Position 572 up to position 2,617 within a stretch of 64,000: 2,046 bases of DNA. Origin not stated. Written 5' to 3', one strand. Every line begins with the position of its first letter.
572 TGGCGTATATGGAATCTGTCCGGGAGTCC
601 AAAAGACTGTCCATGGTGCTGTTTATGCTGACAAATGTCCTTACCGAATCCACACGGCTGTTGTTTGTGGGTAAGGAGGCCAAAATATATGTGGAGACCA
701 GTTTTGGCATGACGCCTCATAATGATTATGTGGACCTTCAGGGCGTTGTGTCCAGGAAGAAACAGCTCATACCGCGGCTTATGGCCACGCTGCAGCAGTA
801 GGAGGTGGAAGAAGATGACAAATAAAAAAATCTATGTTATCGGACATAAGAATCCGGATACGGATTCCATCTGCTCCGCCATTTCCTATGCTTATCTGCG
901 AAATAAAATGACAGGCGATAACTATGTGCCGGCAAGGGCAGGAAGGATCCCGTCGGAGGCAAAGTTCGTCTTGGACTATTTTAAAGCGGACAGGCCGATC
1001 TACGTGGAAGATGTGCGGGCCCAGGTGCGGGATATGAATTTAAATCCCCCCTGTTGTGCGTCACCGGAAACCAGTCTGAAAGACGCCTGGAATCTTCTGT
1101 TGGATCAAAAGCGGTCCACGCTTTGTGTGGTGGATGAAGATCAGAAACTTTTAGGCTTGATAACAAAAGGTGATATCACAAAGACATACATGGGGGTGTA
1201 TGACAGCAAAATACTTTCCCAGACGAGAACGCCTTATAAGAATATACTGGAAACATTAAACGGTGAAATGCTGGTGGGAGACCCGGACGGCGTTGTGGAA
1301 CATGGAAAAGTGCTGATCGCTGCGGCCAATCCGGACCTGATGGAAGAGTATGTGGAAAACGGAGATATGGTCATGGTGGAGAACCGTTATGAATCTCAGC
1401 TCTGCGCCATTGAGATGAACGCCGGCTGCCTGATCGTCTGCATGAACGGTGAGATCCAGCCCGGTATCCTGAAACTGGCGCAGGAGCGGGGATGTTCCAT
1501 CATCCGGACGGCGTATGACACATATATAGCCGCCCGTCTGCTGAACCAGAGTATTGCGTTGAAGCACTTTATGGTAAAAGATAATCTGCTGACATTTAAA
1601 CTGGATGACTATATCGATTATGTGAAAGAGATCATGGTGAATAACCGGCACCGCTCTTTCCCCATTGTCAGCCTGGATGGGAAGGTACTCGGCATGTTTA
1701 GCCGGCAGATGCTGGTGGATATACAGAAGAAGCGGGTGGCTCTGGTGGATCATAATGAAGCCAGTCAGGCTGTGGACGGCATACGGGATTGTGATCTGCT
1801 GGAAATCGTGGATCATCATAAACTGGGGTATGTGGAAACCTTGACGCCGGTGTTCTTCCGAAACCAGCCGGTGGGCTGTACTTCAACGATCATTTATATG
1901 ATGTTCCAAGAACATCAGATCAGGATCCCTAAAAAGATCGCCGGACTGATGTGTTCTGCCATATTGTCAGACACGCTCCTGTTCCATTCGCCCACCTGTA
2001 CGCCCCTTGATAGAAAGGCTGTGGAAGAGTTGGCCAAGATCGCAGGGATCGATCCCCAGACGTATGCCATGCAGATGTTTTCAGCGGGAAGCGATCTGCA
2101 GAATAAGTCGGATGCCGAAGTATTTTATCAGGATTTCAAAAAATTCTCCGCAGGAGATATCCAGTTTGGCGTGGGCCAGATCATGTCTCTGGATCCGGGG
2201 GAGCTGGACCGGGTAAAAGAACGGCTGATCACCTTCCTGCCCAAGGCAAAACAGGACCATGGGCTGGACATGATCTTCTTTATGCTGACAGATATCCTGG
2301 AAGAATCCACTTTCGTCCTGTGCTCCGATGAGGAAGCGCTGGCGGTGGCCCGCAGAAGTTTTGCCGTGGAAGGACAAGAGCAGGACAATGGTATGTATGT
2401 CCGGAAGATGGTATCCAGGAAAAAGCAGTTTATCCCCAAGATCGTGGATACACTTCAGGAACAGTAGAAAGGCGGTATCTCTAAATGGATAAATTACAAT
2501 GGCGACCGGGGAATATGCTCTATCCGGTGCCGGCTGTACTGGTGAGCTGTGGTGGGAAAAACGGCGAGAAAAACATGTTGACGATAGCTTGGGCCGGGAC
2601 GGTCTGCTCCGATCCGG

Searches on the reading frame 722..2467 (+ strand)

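Call 83: search_protein_families(library=pfam, proteins=[window:722-2467:+], max_evalue=0.00001)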
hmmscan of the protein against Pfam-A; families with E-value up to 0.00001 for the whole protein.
window:722-2467:+ (581 aa): 4 families
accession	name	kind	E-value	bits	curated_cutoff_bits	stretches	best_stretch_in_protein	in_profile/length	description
PF02833.19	DHHA2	-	3.7e-29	102.1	27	1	450-575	1-124/126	DHHA2 domain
PF01368.27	DHH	-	7.5e-24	84.8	28.1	1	36-414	1-125/125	DHH family, N-terminal domain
PF07085.17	DRTGG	-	4.3e-21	75.2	25.2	1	174-276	1-104/105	DRTGG domain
PF00571.33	CBS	-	9.3e-18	64.8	24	1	102-156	1-55/57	CBS domain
